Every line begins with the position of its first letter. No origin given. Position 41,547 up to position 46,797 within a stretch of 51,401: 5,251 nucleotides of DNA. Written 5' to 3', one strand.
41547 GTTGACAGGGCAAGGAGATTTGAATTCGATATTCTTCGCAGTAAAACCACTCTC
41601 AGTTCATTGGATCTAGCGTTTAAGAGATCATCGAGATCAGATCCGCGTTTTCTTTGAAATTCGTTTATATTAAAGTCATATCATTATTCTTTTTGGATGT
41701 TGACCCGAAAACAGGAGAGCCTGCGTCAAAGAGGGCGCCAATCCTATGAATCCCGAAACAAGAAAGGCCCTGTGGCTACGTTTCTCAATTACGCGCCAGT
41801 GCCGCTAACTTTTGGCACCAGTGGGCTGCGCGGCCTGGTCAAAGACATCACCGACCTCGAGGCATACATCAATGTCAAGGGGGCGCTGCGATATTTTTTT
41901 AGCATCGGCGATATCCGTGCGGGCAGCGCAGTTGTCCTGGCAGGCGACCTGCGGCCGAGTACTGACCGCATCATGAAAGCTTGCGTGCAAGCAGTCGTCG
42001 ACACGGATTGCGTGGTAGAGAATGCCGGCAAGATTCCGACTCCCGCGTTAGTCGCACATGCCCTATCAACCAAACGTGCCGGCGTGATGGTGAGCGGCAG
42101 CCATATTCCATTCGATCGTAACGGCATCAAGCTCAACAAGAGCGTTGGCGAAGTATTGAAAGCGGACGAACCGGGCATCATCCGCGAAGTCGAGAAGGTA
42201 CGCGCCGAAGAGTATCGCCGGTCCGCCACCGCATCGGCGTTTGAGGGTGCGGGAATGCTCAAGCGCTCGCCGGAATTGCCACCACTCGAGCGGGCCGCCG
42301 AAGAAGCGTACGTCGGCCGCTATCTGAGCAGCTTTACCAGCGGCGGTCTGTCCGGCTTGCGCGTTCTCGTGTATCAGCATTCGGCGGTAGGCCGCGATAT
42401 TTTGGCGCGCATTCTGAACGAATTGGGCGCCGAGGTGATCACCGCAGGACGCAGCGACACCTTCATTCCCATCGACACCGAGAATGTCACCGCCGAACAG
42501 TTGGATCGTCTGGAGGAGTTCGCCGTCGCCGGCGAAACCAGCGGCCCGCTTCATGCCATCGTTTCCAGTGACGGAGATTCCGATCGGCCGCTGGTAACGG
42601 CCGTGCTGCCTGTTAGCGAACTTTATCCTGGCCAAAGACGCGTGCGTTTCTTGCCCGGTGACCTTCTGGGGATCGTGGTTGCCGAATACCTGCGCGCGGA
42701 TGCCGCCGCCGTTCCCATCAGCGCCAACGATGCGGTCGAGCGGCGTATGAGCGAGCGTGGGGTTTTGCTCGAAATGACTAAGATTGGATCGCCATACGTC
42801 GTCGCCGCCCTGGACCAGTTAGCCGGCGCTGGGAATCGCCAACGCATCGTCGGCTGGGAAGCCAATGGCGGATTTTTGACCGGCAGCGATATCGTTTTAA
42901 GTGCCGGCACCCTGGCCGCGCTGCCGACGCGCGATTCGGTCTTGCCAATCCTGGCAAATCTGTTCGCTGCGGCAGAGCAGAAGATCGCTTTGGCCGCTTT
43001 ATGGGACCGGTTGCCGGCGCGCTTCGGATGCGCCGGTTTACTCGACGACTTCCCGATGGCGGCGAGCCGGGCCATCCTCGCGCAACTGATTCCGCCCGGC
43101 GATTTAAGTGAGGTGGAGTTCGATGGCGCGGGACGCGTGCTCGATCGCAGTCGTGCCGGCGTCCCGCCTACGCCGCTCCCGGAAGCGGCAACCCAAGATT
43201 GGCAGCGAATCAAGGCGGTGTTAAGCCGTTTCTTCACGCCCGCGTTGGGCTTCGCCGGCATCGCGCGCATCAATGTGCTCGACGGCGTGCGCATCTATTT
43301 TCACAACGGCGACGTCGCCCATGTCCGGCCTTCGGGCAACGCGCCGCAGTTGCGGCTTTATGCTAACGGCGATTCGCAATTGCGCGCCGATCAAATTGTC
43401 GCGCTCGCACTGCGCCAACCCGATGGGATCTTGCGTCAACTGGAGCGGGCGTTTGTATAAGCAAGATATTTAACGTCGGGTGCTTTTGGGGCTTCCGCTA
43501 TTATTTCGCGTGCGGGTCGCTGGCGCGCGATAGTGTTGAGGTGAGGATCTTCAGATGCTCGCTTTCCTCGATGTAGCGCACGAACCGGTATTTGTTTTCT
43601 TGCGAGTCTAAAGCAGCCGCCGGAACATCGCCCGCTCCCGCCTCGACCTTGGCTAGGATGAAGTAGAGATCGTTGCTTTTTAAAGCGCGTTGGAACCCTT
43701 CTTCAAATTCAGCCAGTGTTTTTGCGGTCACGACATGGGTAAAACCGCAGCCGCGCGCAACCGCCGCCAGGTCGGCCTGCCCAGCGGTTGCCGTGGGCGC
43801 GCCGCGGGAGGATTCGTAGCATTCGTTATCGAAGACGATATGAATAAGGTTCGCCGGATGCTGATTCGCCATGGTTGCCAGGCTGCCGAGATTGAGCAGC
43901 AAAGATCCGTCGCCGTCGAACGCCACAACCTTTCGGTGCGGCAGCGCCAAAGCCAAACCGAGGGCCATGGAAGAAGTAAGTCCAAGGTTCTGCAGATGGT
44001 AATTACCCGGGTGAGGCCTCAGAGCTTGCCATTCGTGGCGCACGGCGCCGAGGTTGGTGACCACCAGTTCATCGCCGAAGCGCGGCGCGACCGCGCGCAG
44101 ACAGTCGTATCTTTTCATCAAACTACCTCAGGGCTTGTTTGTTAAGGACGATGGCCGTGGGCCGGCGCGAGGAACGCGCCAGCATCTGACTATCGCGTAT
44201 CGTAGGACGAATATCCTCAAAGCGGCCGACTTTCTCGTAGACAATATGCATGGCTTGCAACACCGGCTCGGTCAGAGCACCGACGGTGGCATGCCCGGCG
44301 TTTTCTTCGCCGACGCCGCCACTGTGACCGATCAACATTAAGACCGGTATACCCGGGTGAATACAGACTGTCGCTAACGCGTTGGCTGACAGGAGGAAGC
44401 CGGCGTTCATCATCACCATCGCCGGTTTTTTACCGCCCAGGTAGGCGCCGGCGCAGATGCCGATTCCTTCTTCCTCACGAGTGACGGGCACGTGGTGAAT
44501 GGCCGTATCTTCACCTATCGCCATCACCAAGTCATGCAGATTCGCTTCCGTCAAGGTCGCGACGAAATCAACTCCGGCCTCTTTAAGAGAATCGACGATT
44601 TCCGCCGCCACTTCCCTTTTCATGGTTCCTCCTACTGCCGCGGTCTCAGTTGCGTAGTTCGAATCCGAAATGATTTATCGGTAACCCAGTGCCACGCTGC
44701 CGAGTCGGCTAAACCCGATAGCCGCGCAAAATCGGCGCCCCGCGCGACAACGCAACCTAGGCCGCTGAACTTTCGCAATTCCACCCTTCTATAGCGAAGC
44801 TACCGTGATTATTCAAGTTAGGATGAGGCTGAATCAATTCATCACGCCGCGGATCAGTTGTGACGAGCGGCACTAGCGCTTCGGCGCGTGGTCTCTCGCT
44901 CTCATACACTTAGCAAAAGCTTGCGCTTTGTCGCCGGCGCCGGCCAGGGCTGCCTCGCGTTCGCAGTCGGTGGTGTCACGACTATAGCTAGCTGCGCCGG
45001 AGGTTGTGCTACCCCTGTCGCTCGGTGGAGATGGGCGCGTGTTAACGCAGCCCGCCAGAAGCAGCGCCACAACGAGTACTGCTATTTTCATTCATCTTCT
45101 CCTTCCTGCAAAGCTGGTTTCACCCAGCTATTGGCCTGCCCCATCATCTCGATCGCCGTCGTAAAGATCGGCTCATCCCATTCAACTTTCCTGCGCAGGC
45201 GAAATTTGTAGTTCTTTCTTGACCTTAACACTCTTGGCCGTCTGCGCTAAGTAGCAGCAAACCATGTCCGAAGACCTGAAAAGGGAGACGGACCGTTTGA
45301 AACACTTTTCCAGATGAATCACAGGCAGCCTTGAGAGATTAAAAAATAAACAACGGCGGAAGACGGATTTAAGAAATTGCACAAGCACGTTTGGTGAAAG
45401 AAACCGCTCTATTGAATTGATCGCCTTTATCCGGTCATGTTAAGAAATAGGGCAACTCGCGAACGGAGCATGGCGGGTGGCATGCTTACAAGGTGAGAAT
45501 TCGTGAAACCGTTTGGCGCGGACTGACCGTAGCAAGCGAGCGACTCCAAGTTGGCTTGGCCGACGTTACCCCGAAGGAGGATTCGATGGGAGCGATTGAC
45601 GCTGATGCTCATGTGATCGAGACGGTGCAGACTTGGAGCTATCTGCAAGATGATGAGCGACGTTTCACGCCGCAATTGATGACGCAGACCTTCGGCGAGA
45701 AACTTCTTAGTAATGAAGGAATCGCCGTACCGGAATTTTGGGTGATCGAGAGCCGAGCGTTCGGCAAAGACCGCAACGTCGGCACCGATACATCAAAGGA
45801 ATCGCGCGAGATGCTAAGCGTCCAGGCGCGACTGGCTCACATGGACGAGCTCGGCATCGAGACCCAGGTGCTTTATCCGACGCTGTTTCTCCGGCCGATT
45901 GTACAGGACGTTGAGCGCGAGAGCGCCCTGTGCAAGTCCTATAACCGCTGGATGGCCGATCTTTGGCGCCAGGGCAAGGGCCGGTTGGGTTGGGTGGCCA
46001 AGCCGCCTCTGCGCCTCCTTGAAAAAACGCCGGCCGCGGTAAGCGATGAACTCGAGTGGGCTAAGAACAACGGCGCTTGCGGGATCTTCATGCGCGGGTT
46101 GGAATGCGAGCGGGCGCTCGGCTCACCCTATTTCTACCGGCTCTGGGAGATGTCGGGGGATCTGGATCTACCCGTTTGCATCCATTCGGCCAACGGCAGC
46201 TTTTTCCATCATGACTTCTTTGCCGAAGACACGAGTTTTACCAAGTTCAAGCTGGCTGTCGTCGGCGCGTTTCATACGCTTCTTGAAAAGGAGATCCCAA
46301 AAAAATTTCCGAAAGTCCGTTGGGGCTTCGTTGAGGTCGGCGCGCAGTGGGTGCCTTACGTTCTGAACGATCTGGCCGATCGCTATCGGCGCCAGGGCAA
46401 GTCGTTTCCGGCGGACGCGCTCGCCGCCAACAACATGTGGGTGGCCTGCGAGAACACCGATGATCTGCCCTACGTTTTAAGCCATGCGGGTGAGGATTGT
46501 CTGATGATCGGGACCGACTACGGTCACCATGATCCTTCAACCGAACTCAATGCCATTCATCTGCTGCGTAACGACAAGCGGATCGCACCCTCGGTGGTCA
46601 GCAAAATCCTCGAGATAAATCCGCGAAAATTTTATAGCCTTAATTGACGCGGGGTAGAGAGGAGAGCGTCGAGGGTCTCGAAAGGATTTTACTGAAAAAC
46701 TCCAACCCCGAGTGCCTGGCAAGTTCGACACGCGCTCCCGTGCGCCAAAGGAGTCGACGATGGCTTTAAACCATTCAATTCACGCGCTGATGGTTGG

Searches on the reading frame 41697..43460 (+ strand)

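Call 54: search_protein_families(library=pfam, proteins=[window:41697-43460:+], max_evalue=0.001)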
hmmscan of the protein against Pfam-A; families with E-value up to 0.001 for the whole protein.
window:41697-43460:+ (587 aa): 4 families
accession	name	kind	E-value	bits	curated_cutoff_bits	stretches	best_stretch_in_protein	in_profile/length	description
PF02878.22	PGM_PMM_I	-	7.1e-18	65.1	22.5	1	38-168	3-134/138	Phosphoglucomutase/phosphomannomutase, alpha/beta/alpha domain I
PF02880.22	PGM_PMM_III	-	5.6e-08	33.3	20.7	1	321-442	2-114/115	Phosphoglucomutase/phosphomannomutase, alpha/beta/alpha domain III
PF00408.26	PGM_PMM_IV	-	1.9e-07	31.4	23.1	1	502-569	12-63/68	Phosphoglucomutase/phosphomannomutase, C-terminal domain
PF02879.22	PGM_PMM_II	-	6.1e-06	27.1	29.3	1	204-300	2-98/103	Phosphoglucomutase/phosphomannomutase, alpha/beta/alpha domain II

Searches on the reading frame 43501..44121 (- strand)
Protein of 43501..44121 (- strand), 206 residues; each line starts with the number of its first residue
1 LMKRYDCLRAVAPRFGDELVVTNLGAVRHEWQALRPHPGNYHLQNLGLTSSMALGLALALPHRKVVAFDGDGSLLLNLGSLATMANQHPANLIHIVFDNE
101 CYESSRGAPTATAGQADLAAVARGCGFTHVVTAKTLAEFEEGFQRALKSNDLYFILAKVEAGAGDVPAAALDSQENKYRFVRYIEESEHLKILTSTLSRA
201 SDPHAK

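Call 54: search_protein_families(library=pfam, proteins=[window:43501-44121:-], max_evalue=0.001)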
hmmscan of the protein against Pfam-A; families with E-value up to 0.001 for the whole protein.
window:43501-44121:- (206 aa): 1 family
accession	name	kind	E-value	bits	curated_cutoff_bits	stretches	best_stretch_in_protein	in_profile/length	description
PF02775.26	TPP_enzyme_C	-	9.9e-19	68.1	21.9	1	40-155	24-149/151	Thiamine pyrophosphate enzyme, C-terminal TPP binding domain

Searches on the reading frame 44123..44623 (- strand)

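Call 54: search_protein_families(library=pfam, proteins=[window:44123-44623:-], max_evalue=0.001)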
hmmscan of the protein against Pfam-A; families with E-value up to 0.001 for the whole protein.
window:44123-44623:- (166 aa): 2 families
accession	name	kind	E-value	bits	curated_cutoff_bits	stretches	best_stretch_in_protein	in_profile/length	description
PF02776.23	TPP_enzyme_N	-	4e-09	36.7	26.8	1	4-101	2-100/119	Thiamine pyrophosphate enzyme, N-terminal TPP binding domain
PF02779.29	Transket_pyr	-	0.00069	19.8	27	0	42-166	50-173/174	Transketolase, pyrimidine binding domain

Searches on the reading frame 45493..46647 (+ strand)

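Call 54: search_protein_families(library=pfam, proteins=[window:45493-46647:+], max_evalue=0.001)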
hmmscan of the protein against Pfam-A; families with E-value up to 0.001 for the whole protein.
window:45493-46647:+ (384 aa): 1 family
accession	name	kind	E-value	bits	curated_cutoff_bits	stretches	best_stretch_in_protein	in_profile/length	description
PF04909.20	Amidohydro_2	-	4.7e-13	50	26.4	1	36-383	2-289/289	Amidohydrolase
